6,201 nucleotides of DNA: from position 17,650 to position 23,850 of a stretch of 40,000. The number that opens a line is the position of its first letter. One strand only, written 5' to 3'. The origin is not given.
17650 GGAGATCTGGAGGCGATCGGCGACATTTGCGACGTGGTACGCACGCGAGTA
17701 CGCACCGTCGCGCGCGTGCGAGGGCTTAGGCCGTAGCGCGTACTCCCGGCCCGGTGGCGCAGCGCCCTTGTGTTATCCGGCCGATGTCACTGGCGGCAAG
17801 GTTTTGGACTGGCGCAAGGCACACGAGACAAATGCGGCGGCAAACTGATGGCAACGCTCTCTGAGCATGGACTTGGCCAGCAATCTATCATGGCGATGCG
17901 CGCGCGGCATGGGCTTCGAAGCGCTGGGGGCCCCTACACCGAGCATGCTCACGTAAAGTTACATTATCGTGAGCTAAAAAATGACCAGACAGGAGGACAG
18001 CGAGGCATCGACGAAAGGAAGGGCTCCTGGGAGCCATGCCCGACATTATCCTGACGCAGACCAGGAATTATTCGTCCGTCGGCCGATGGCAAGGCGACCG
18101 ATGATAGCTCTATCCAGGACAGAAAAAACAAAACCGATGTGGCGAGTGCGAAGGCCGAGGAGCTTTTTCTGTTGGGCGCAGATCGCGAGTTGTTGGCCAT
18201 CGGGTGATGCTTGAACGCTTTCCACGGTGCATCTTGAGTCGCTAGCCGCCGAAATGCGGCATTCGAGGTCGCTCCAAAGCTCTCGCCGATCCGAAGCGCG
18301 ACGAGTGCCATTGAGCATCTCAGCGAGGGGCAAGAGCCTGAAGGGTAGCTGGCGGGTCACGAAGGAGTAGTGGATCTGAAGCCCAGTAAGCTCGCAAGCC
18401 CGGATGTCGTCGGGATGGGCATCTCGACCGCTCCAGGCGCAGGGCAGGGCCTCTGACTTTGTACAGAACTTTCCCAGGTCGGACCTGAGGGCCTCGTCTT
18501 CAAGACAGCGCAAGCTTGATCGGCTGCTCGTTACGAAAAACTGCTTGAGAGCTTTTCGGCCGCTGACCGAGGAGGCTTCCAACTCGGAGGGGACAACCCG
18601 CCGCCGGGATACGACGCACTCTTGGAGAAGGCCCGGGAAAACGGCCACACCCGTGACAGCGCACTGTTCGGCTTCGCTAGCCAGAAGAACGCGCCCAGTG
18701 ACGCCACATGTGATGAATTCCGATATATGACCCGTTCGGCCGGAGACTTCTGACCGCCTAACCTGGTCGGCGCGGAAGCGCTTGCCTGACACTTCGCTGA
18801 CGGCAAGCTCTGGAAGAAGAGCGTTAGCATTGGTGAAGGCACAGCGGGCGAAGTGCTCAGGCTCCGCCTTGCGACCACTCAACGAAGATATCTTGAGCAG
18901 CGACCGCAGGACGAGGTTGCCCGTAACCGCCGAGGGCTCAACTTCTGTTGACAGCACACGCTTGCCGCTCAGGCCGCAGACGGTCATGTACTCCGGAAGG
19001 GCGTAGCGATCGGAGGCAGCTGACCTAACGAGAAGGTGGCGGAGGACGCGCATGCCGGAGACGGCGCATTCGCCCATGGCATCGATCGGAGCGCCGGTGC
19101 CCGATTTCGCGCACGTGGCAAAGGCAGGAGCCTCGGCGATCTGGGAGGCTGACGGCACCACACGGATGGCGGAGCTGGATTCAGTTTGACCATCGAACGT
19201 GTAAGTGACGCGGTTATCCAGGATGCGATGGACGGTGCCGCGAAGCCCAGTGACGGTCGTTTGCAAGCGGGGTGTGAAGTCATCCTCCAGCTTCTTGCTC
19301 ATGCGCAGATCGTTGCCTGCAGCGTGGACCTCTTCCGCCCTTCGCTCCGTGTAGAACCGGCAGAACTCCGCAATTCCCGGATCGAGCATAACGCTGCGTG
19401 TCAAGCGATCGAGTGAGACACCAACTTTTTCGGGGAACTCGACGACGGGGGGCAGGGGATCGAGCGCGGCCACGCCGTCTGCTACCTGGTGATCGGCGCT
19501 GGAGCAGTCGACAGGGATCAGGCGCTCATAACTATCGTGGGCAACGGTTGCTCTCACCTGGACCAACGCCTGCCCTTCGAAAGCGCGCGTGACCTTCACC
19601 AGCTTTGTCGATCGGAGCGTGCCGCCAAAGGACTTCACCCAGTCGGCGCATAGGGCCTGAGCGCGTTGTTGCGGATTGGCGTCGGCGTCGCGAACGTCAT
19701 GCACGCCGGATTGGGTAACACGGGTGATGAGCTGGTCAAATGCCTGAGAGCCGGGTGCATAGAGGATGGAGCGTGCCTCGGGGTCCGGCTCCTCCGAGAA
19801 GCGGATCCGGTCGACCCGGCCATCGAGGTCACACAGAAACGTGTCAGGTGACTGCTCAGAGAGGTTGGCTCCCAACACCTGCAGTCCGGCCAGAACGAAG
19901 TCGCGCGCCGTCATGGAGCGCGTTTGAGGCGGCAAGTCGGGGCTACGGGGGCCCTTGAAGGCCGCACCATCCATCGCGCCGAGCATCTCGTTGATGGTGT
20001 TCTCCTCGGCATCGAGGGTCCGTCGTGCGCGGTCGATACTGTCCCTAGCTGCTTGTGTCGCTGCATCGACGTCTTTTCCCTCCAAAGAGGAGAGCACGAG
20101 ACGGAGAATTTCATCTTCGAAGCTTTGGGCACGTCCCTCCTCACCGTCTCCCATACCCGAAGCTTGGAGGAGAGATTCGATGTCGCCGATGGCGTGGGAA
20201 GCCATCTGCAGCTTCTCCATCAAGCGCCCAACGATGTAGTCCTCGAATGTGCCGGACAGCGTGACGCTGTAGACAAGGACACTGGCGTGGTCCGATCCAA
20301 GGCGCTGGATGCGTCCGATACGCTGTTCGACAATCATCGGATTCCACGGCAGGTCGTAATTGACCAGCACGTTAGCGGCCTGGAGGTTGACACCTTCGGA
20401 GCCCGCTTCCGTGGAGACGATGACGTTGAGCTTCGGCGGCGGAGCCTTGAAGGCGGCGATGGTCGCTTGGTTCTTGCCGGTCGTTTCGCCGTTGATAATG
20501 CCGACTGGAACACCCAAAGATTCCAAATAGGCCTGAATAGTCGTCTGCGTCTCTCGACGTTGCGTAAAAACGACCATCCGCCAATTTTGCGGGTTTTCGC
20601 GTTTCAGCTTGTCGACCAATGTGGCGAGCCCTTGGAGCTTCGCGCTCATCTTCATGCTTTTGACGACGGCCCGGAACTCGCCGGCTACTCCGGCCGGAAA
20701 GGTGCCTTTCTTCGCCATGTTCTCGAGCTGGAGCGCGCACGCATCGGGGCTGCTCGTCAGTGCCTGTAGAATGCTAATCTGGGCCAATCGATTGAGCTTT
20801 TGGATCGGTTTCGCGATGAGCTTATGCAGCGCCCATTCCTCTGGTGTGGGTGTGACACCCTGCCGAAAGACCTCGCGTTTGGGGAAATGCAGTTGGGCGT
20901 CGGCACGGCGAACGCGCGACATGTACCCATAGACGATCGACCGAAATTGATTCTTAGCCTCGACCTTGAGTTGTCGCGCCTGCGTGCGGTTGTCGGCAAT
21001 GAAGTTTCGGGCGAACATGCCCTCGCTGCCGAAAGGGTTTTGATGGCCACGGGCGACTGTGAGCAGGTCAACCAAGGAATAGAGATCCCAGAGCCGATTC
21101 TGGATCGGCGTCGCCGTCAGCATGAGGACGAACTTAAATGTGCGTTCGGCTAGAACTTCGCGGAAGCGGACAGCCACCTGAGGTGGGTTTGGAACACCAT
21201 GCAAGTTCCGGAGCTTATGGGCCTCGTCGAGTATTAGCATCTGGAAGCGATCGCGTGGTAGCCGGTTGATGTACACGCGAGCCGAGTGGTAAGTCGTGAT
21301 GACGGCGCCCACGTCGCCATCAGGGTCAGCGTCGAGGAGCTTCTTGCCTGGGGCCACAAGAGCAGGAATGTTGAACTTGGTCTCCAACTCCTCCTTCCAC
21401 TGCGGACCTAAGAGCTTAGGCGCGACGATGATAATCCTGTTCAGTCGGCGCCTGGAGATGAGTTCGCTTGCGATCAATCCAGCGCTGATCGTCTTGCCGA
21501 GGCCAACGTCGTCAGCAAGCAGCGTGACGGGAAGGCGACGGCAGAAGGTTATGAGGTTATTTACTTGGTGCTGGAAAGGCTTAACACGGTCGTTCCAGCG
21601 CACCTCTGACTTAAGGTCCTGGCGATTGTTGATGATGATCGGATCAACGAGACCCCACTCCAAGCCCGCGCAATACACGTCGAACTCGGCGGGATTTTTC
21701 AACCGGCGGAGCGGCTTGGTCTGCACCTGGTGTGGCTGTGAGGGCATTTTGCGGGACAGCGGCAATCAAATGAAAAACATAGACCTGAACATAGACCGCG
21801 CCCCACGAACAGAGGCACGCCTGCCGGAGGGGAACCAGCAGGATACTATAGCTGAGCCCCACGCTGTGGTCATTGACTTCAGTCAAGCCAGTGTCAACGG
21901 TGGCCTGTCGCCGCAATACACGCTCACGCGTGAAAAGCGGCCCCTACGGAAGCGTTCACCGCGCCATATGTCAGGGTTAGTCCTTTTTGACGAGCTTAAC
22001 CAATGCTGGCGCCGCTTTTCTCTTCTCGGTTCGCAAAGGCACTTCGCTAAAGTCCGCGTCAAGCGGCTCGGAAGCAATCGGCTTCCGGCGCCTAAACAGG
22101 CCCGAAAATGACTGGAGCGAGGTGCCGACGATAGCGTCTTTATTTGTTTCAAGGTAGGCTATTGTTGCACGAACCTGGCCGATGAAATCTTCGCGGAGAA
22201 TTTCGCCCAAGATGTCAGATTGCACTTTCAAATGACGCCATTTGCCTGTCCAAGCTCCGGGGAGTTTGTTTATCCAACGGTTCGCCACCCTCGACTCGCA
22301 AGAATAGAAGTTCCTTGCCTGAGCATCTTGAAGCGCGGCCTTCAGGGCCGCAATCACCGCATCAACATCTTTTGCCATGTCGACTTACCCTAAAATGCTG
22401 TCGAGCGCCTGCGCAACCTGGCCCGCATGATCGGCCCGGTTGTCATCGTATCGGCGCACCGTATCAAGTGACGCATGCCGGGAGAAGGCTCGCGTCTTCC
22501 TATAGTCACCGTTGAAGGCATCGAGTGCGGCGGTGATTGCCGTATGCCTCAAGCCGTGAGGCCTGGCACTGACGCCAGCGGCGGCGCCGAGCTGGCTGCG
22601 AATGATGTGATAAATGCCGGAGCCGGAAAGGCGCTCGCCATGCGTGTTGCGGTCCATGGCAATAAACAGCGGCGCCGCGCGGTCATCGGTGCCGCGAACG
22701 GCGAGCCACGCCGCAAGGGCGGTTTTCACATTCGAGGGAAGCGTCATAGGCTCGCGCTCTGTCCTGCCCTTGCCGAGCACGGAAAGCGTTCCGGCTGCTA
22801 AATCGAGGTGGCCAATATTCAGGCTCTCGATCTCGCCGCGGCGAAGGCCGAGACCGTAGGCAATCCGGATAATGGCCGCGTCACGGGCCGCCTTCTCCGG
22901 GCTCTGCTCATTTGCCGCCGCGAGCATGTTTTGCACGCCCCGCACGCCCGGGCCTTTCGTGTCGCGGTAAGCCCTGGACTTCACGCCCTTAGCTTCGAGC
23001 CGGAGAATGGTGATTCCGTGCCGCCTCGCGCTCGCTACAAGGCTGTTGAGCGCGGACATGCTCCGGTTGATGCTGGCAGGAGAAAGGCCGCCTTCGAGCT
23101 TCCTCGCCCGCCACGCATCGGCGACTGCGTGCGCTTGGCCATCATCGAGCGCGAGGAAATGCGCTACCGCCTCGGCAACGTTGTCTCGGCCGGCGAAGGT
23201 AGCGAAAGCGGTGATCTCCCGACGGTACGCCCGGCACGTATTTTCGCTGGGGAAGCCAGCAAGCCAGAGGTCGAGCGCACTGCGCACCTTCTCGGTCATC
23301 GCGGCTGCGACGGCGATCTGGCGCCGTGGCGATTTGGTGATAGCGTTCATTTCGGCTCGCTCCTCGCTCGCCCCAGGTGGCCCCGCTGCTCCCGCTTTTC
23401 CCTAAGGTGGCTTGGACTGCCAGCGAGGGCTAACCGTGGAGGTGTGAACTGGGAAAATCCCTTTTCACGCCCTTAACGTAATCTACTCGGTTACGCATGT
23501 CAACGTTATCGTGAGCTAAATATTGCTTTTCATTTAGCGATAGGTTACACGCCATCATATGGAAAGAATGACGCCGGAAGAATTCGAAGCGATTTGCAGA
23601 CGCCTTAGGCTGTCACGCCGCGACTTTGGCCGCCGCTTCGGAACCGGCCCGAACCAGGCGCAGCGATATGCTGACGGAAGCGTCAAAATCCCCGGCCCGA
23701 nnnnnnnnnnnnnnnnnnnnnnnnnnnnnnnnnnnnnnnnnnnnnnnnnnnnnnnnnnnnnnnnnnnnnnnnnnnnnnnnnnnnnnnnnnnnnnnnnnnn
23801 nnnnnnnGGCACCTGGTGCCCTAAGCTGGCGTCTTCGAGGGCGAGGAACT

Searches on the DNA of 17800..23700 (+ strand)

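Call 15: search_dna_similar(query=window:17800-23700:+, collection=plasmids, mode=distant, max_rows=30)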
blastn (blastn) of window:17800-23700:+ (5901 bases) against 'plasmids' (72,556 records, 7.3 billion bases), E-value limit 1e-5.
Records with a match: 120; places in all: 128; records where one place covers at least 80% of the query: 0.
Best place of each record, by identity: 80-90% 66; 60-80% 54.
By first word of the organism name: Klebsiella 28; Rhodococcus 13; Halorussus 5; Natrinema 5; Halorubrum 4; Halobacterium 4; Haloferax 4; Deinococcus 3; Haloarcula 3; Halobaculum 3; and 36 more.
By predicted mobility (MOB-suite, as given by PLSDB): non-mobilizable 65; conjugative 43; mobilizable 12.
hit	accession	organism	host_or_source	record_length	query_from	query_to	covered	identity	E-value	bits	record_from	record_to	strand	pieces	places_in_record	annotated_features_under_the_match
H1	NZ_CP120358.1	Rhodococcus rhodochrous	single cell,petroleum contaminated soil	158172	2484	2621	2%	71.7%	3e-9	74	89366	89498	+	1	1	helicase-related protein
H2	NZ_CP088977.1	Rhodococcus pyridinivorans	pure culture,soil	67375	2484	2621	2%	71.0%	4e-8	70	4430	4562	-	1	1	helicase-related protein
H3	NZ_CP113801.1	Rhodococcus pyridinivorans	sediment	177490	2484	2621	2%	71.0%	4e-8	70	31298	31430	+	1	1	helicase-related protein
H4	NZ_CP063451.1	Rhodococcus pyridinivorans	oil-polluted soil,Libyan oil-polluted ...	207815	2484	2621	2%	71.0%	4e-8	70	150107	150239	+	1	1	helicase-related protein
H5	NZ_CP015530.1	Rhodococcus sp. WB1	soil,PCBs contaminated soil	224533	2484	2621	2%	70.3%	2e-6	65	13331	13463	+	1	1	helicase-related protein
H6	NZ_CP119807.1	Halorussus lipolyticus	cell culture,coastal saline-alkali land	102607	2504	2626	2%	78.0%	2e-17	101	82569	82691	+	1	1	SNF2-related protein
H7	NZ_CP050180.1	Rhodococcus pyridinivorans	bacterial pure culture,Soil sample from ...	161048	2504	2633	2%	73.8%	7e-12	82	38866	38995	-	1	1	helicase-related protein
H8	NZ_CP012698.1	Microbacterium sp. No. 7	whole organism,activated sludge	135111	2503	2626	2%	76.6%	4e-15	94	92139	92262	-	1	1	helicase-related protein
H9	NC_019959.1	Mycobacterium sp. JS623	-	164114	2504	2625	2%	76.2%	4e-14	91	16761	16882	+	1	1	helicase-related protein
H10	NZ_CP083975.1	Rhodococcus rhodochrous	compost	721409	2497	2624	2%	72.7%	3e-9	74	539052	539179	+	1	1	helicase-related protein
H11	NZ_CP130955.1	Rhodococcus opacus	cell culture,Sod-podzolic soil ...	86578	2504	2633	2%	70.8%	2e-6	64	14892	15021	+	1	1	helicase-related protein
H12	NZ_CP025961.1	Rhodococcus qingshengii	cell culture,soil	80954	2497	2618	2%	74.6%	2e-11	82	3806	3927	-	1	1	helicase-related protein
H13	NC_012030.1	Halorubrum lacusprofundi ATCC 49239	-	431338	2503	2629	2%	70.9%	6e-6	64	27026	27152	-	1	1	helicase-related protein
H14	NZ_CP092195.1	Deinococcus sp. KNUC1210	Setaria viridis,cell ...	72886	2503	2624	2%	73.2%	5e-7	67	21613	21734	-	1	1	SNF2-related protein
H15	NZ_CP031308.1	Natronorubrum bangense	Cell culture,The Bange salt-alkaline ...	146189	2504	2626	2%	72.4%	4e-8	70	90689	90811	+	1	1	SNF2-related protein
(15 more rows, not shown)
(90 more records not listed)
